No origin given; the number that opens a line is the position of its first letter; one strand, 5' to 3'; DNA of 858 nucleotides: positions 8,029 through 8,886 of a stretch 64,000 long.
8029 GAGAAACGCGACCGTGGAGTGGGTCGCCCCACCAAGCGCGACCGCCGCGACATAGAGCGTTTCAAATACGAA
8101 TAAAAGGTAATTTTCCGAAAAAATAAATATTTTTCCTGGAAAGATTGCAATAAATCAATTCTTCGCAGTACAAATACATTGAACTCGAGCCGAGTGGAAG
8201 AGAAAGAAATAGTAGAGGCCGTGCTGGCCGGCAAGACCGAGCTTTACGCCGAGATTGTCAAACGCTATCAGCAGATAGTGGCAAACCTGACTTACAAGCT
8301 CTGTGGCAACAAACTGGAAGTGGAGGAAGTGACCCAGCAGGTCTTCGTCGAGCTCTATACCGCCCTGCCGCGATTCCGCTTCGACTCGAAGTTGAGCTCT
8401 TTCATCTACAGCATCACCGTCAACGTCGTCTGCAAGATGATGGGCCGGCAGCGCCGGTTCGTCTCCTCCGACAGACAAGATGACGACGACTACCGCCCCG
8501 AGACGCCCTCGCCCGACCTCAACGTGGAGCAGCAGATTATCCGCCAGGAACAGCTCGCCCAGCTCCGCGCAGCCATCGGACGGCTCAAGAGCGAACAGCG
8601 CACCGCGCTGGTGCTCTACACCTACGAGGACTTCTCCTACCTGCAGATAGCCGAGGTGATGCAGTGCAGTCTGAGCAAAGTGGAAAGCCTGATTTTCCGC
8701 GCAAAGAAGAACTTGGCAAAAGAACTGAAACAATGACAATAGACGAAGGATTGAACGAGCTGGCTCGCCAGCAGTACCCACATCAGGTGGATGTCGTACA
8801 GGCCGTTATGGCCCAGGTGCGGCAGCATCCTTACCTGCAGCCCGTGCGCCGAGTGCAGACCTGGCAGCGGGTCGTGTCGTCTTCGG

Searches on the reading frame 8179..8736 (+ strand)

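Call 69: search_protein_families(library=ncbifam, proteins=[window:8179-8736:+], max_evalue=0.00001)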
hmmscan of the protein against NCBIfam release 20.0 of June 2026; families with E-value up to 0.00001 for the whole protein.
window:8179-8736:+ (185 aa): 71 families (the best 25 are shown)
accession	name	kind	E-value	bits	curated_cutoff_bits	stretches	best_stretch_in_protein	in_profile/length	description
TIGR02939.1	RpoE_Sigma70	equivalog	1e-26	94.1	236.15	1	6-184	5-187/190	RNA polymerase sigma factor RpoE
NF004113.0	PRK05602.1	equivalog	1.3e-25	90.3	208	1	6-184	30-202/211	RNA polymerase sigma factor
NF009171.0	PRK12518.1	equivalog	5.4e-25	88.3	208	1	3-184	9-185/191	RNA polymerase sigma factor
TIGR02937.1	sigma70-ECF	superfamily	5.8e-25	87.8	42.9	1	23-183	3-165/165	sigma-70 family RNA polymerase sigma factor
NF007223.0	PRK09641.1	equivalog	4.9e-24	85.2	209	1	9-184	6-185/187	RNA polymerase sigma factor SigW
NF006930.0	PRK09415.1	subfamily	6.4e-21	75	198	1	11-185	6-177/179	RNA polymerase factor sigma C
TIGR02983.1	SigE-fam_strep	subfamily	8.2e-21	74.6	141.55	1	20-184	5-159/162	SigE family RNA polymerase sigma factor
NF009176.0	PRK12524.1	equivalog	8.8e-21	74.6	264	1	21-184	26-185/196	RNA polymerase sigma factor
TIGR02948.1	SigW_bacill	equivalog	9.3e-21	74.7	243.1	1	9-184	6-185/187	RNA polymerase sigma factor SigW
TIGR02950.1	SigM_subfam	subfamily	1.3e-20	73.9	147.95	1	25-183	4-158/159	RNA polymerase sigma factor, SigM family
NF008888.0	PRK11922.1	equivalog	1.7e-20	73.7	204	1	3-184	12-197/231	RNA polymerase sigma factor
TIGR02985.1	Sig70_bacteroi1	subfamily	3.3e-20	72.9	126.4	1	23-183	3-162/162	RNA polymerase sigma-70 factor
NF009174.0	PRK12522.1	equivalog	4.5e-20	72.4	217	1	24-183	6-167/175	RNA polymerase sigma factor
NF007229.0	PRK09647.1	equivalog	6.8e-19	68.1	265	1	22-184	45-203/220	RNA polymerase sigma factor SigE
NF007225.0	PRK09643.1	equivalog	1.9e-18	66.9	190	1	6-184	12-183/204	RNA polymerase sigma factor SigM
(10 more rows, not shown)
